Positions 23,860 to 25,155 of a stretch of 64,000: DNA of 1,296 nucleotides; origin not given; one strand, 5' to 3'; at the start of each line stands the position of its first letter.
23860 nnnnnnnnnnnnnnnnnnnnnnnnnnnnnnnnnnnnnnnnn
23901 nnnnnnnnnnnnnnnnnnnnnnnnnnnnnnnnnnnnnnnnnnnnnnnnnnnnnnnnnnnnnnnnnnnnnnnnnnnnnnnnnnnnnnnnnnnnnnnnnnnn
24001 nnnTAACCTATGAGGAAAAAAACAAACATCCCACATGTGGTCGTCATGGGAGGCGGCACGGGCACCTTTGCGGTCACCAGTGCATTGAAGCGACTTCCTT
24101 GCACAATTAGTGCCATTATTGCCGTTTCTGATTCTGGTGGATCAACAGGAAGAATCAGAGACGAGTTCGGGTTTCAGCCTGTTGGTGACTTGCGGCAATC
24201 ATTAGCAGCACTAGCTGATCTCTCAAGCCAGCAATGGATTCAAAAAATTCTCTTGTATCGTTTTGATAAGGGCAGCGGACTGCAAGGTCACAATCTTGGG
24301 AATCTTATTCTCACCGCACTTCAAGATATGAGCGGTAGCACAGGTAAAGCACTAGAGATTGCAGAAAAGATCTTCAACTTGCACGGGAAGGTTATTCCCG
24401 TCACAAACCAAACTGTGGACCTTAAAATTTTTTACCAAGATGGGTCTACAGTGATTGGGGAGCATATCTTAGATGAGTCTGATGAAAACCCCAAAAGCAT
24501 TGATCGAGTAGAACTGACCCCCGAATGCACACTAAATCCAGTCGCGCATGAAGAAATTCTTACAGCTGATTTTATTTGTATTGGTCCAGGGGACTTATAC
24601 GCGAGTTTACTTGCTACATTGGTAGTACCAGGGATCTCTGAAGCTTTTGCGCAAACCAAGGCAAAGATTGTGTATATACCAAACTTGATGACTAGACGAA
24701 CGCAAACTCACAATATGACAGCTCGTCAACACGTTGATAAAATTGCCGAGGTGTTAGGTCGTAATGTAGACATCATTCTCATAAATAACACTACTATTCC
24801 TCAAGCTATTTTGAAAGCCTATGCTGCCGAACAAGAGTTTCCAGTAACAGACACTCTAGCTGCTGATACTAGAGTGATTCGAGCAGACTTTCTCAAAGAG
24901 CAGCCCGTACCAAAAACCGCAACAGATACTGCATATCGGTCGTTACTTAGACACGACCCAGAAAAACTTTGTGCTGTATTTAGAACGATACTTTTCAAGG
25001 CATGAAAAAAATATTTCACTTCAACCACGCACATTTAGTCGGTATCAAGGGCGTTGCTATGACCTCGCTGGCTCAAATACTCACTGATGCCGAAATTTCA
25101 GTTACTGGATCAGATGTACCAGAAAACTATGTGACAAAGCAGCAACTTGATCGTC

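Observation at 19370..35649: Atypical dcw cluster composition: murA, murB and a yvcK/CofD-like gene are inside the cluster, and no murD, murF or ddl occurs among the dcw-cluster genes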

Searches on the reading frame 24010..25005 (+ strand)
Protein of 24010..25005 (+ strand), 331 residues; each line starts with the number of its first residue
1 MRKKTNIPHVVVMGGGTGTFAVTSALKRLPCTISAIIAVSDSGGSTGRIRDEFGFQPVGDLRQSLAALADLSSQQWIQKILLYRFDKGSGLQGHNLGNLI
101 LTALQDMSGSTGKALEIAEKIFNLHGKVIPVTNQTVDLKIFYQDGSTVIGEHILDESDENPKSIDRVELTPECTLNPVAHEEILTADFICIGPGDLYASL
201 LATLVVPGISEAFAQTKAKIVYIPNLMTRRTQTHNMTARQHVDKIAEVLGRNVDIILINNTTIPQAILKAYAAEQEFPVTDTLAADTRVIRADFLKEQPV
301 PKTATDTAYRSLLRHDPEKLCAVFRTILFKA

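Call 3: search_protein_families(library=pfam, proteins=[window:24010-25005:+])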
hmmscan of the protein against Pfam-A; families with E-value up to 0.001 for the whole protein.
window:24010-25005:+ (331 aa): 1 family
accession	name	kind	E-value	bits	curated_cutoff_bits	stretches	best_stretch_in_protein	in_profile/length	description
PF01933.23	CofD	-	1e-75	255.1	30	1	10-291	1-286/290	2-phospho-L-lactate transferase CofD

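Call 5: search_protein_families(library=ncbifam, proteins=[window:24010-25005:+], max_evalue=0.00001)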
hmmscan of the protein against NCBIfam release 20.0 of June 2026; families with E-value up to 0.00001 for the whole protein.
window:24010-25005:+ (331 aa): 2 families
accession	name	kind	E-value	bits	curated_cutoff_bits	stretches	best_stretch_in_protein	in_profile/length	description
TIGR01826.1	CofD_related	subfamily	6.2e-82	275.5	196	1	10-327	1-308/310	uridine diphosphate-N-acetylglucosamine-binding protein YvcK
TIGR04357.1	CofD_rel_GAK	hypoth_equivalog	1.3e-30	107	340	2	91-311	133-365/368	GAK system CofD-like protein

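Call 55: list_cluster_members(proteins=[P0001, window:24010-25005:+, window:25002-26420:+, window:34327-35649:+, window:27420-28751:+])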
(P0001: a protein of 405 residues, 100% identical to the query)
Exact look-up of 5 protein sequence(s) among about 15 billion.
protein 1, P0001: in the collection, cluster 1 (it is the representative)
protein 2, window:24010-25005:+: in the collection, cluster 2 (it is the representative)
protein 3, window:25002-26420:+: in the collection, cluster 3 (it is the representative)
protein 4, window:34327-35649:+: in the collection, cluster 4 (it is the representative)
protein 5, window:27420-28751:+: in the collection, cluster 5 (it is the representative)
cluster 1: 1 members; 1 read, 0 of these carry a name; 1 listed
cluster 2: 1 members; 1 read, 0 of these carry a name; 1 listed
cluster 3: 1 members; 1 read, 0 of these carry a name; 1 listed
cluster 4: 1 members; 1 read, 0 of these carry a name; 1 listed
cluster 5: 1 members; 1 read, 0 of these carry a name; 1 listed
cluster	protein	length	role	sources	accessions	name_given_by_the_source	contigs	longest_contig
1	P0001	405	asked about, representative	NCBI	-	-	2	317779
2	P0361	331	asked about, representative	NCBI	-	-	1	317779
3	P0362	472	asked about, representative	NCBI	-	-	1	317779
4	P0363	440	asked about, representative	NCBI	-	-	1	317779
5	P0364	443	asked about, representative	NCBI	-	-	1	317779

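Call 63: search_solved_structures(query=window:24010-25005:+, max_evalue=0.00001)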
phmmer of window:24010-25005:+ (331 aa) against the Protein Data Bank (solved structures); distinct sequences matched with E-value up to 0.00001: 5.
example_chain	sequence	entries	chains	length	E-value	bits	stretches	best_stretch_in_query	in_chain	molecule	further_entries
2hzb_A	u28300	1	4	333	7.6e-55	189.2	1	9-280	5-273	Hypothetical UPF0052 protein BH3568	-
2o2z_A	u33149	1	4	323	9.3e-55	188.9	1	9-280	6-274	hypothetical protein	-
2ppv_A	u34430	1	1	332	4.1e-50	173.7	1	9-280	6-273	Uncharacterized protein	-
2q7x_A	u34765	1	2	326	2.6e-48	167.7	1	8-272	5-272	UPF0052 protein SP_1565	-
2p0y_A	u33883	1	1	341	1.6e-40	142.2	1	4-271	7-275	Hypothetical protein lp_0780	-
